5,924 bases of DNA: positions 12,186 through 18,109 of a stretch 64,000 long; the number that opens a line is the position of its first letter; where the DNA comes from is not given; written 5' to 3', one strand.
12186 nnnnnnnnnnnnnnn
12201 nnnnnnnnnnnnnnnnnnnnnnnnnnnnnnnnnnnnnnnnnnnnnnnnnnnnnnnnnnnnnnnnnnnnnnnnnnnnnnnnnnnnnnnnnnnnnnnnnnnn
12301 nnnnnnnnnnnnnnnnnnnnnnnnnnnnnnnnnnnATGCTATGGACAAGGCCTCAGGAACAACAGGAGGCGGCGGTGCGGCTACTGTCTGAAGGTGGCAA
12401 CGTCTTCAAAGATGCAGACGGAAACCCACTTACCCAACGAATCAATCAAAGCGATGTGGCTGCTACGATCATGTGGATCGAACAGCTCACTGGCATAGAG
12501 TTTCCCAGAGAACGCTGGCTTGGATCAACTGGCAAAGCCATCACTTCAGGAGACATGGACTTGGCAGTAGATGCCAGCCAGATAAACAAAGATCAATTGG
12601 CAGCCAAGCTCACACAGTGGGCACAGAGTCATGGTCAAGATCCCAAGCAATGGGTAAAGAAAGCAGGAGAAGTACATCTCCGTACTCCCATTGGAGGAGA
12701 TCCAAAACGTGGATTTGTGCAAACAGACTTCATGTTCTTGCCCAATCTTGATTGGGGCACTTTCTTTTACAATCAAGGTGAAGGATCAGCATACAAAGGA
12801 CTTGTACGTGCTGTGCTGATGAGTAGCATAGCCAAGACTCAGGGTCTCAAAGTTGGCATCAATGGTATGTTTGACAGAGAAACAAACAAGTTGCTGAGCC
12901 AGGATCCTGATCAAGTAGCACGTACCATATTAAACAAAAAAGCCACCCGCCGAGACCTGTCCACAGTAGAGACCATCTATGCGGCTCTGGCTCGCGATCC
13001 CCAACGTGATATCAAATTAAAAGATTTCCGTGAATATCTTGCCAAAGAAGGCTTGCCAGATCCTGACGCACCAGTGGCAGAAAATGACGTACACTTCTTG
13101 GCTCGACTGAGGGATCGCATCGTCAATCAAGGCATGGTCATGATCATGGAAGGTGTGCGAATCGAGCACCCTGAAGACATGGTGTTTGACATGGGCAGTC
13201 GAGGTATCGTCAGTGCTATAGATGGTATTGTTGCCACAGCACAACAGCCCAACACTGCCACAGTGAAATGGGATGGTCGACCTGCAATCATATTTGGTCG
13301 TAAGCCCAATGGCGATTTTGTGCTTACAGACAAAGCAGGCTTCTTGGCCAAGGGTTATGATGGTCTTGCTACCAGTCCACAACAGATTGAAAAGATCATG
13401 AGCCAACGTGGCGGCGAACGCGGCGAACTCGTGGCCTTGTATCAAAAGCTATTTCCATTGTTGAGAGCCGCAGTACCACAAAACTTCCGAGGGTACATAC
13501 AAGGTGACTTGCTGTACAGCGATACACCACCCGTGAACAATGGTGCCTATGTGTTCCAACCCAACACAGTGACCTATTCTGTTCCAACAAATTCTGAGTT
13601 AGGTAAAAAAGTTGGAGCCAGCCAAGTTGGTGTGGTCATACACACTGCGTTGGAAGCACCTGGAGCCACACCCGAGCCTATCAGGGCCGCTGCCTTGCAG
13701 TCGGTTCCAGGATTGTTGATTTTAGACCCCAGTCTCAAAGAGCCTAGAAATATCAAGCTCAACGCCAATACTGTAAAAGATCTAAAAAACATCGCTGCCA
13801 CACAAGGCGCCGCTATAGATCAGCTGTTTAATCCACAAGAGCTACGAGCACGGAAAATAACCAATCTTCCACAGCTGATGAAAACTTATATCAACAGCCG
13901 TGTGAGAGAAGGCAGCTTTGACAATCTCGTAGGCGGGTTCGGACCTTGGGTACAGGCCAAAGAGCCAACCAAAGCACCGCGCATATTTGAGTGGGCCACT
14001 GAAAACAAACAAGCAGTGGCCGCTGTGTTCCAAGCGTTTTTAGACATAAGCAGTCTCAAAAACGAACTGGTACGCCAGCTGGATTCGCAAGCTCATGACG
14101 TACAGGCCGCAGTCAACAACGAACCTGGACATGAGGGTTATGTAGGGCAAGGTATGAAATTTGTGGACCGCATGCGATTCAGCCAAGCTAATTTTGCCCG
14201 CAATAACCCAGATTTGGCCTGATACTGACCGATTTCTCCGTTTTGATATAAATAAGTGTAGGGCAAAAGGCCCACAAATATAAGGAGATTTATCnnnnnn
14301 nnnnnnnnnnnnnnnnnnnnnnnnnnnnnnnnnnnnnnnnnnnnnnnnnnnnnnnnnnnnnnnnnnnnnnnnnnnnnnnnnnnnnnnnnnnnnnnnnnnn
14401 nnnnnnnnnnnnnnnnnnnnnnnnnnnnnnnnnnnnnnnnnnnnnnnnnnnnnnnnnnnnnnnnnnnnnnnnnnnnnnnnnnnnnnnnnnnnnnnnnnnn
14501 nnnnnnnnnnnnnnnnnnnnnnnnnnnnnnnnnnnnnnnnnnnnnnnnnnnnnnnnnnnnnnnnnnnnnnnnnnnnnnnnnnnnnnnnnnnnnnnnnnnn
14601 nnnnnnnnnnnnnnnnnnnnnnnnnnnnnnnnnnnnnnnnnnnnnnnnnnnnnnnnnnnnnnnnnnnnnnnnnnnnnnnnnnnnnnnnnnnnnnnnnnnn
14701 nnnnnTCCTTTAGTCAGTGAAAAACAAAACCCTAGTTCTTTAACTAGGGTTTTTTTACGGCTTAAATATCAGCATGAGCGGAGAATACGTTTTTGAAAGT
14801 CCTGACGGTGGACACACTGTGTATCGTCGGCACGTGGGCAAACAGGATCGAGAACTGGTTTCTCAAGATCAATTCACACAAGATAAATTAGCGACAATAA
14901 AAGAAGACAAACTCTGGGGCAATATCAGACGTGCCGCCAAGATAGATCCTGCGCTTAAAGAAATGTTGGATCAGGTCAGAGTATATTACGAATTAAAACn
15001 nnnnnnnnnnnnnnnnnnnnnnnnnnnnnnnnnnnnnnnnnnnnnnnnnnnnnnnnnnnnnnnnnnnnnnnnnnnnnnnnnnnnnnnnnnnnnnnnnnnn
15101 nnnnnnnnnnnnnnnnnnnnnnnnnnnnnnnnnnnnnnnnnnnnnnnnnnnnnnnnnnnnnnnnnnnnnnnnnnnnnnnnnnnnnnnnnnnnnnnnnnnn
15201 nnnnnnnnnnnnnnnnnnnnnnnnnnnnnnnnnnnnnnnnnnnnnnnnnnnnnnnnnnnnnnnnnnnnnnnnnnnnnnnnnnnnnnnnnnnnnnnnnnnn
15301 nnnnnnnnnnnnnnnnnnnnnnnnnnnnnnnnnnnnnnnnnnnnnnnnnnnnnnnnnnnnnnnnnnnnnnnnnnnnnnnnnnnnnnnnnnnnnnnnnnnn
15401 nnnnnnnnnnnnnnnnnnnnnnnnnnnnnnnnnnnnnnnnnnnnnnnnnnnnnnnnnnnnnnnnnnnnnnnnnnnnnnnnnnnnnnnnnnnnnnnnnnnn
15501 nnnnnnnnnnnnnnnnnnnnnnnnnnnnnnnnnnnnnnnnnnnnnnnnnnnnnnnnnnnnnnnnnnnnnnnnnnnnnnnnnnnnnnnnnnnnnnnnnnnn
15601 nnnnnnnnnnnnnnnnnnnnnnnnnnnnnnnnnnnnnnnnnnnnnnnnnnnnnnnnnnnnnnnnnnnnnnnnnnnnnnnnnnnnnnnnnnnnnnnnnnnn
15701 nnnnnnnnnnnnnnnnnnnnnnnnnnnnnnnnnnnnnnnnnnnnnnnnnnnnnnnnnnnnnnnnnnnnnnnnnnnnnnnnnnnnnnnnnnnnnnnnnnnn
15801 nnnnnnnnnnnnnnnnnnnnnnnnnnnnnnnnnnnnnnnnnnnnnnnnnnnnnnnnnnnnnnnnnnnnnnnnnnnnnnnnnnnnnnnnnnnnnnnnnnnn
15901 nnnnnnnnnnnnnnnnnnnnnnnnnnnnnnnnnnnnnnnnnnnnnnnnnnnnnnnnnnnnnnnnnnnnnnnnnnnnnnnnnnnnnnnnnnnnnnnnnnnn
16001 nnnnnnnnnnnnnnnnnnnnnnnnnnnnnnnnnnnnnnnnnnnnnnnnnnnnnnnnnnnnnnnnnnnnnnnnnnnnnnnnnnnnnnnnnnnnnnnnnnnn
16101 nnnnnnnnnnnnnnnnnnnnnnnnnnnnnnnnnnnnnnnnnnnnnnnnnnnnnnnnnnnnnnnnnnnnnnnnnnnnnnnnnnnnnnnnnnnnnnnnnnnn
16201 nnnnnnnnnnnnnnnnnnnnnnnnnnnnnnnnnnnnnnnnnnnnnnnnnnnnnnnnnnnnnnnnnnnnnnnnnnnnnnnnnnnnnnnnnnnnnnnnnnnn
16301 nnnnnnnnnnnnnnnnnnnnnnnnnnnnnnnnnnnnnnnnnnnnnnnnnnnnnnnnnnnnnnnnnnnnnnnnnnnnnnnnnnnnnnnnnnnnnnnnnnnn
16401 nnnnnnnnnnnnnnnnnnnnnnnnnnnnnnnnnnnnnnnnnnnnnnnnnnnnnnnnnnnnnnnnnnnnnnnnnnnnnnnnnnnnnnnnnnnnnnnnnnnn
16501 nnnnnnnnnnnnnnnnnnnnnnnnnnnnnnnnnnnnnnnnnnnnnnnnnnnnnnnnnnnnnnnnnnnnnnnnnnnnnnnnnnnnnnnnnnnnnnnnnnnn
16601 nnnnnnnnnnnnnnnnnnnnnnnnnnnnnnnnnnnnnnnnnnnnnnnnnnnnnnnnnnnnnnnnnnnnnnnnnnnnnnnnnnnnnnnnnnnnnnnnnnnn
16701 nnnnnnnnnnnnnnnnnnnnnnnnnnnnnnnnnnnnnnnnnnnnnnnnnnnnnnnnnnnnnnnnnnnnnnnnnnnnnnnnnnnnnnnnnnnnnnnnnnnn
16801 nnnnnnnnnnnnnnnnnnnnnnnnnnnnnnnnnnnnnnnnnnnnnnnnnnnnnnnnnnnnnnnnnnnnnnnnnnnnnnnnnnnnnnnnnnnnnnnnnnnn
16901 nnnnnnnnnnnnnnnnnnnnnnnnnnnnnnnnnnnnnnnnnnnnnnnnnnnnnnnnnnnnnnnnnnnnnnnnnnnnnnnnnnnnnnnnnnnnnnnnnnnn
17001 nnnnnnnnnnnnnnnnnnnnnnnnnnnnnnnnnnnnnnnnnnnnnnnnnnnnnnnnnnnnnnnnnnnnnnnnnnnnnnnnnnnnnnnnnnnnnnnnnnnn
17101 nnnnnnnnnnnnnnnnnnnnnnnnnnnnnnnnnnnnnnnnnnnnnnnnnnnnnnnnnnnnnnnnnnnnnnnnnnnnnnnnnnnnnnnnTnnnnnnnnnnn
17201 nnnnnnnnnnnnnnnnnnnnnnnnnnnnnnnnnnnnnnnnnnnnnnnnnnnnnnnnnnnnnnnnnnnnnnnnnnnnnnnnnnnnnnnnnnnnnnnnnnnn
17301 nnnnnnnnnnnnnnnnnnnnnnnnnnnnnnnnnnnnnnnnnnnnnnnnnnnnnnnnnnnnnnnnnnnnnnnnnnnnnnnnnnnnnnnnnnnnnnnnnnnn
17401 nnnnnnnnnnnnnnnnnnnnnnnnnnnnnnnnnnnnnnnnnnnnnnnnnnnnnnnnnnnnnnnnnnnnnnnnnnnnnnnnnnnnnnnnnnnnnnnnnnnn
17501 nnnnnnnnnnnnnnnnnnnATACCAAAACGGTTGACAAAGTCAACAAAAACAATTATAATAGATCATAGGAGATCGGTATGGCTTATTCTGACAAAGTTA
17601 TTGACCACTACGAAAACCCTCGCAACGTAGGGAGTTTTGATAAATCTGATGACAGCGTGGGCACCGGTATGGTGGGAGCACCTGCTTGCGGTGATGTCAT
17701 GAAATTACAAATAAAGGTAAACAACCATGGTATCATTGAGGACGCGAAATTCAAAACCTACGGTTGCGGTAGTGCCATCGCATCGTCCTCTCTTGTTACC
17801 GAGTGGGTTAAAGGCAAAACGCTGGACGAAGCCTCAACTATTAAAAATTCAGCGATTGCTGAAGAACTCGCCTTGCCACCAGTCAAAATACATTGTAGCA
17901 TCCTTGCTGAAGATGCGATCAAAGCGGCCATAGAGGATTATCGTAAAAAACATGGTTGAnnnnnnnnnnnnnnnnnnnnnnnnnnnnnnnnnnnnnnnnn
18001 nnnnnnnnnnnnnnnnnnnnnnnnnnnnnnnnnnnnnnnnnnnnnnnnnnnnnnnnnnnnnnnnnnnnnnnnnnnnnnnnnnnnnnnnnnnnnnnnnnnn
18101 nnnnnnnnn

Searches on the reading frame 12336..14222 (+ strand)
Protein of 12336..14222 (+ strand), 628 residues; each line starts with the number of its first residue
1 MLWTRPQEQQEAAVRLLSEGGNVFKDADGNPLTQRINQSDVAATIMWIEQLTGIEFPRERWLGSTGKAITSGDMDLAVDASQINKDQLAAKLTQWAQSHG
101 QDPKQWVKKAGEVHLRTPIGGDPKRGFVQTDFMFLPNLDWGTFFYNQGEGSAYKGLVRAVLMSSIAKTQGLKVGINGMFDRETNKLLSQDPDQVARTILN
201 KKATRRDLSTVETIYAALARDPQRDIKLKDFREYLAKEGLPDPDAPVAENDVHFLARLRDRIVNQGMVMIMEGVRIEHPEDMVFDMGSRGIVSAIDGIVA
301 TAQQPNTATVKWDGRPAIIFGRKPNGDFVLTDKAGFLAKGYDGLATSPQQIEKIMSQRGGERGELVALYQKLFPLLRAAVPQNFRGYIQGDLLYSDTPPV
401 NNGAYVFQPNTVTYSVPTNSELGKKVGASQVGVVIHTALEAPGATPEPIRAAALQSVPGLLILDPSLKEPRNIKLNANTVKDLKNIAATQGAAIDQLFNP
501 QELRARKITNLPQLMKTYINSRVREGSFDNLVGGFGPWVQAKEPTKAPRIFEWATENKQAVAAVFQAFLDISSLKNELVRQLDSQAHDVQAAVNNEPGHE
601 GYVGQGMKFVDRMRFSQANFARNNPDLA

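Call 25: search_protein_families(library=pfam, proteins=[window:12336-14222:+], max_evalue=0.001)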
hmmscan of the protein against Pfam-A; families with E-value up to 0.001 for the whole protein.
window:12336-14222:+ (628 aa): 1 family
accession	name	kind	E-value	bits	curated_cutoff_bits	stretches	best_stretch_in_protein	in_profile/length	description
PF19782.4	DUF6267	-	2.3e-43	149.5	27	1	276-621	4-373/376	Family of unknown function (DUF6267)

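Call 57: search_dna_similar(query=window:12336-14222:+, collection=phages, mode=protein, max_rows=15)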
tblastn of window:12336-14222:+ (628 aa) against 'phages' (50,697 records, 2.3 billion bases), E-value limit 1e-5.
Records with a match: 173; places in all: 173; records where one place covers at least 80% of the query: 0.
Best place of each record, by identity: <60% 173.
By first word of the organism name: Synechococcus 113; Cyanophage 34; Prochlorococcus 14; Methylophilales 4; Pelagibacter 2; Agrobacterium 2; Phage 1; Stenotrophomonas 1; Sinorhizobium 1; Marine 1.
By host as written in the record: - 40; Synechococcus 34; Synechococcus sp. 31; Synechococcus sp. WH7803 14; Synechococcus sp. WH8102 8; Synechococcus sp. WH 7803 5; Prochlorococcus sp. NATL2A 4; Methylophilales_sp._H5P1 4; and 15 more.
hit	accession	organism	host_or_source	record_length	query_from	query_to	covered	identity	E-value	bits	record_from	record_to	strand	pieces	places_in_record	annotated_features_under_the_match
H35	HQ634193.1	Cyanophage P-RSM6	Prochlorococcus NATL2A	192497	253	620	59%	26.9%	1e-23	112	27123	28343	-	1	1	hypothetical protein (x2)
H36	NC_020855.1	Cyanophage P-RSM6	Prochlorococcus NATL2A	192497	253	620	59%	26.9%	1e-23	112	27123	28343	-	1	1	hypothetical protein (x2)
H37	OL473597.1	Synechococcus phage S-SZBM1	Synechococcus sp. CB0101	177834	269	620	56%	28.0%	1e-26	122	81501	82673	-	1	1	hypothetical protein (x2)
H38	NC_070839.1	Synechococcus phage S-SZBM1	Synechococcus sp. CB0101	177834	269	620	56%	28.0%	1e-26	122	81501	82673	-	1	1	hypothetical protein (x2)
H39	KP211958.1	Cyanophage P-TIM40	Prochlorococcus sp. NATL2A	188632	270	620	56%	27.5%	1e-23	112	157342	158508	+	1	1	hypothetical protein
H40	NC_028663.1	Cyanophage P-TIM40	Prochlorococcus sp. NATL2A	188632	270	620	56%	27.5%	1e-23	112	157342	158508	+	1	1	hypothetical protein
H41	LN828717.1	Synechococcus phage S-PM2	-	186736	263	620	57%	26.8%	1e-18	97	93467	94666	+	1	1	hypothetical protein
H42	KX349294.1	Cyanophage S-RIM44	Synechococcus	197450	261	621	57%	26.1%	5e-19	98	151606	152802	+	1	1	hypothetical protein (x2)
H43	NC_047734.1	Cyanophage S-RIM44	Synechococcus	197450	261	621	57%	26.1%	5e-19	98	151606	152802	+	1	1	hypothetical protein (x2)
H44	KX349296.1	Cyanophage S-RIM44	Synechococcus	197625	261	621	57%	26.1%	5e-19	98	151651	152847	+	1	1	hypothetical protein (x2)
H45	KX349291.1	Cyanophage S-RIM44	Synechococcus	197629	261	621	57%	26.1%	5e-19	98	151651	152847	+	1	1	hypothetical protein (x2)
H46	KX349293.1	Cyanophage S-RIM44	Synechococcus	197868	261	621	57%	26.1%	5e-19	98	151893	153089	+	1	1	hypothetical protein (x2)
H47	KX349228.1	Synechococcus phage S-RIM2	USA: Vineyard Sound, Massachusetts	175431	271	620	56%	26.4%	3e-10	70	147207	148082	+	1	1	hypothetical protein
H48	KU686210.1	Synechococcus phage S-WAM1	Synechococcus sp.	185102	274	620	55%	26.6%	2e-23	112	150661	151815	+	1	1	hypothetical protein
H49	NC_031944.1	Synechococcus phage S-WAM1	Synechococcus sp.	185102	274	620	55%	26.6%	2e-23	112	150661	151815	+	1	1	hypothetical protein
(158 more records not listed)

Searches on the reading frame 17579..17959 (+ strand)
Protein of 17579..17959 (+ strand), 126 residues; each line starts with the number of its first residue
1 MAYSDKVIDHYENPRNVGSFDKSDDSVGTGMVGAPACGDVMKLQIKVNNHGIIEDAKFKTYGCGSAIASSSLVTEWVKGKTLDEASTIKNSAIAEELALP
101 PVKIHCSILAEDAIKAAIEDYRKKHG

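Call 67: search_protein_families(library=ncbifam, proteins=[window:17579-17959:+], max_evalue=0.001)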
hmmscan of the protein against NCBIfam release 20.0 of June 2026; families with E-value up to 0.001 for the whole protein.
window:17579-17959:+ (126 aa): 4 families
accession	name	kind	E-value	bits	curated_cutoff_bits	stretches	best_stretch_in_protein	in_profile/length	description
TIGR01999.1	iscU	equivalog_domain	1.1e-69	232.3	192.4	1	3-125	1-123/124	Fe-S cluster assembly scaffold IscU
TIGR03419.1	NifU_clost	equivalog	1.8e-49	167.2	187.9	1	3-125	1-120/121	Fe-S cluster assembly scaffold protein NifU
TIGR02000.1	NifU_proper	equivalog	4.4e-40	137.9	273.3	1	2-123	3-123/290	Fe-S cluster assembly protein NifU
TIGR01994.1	SUF_scaf_2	equivalog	1.7e-19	70.2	92.5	1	3-91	5-89/137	Fe-S cluster assembly sulfur transfer protein SufU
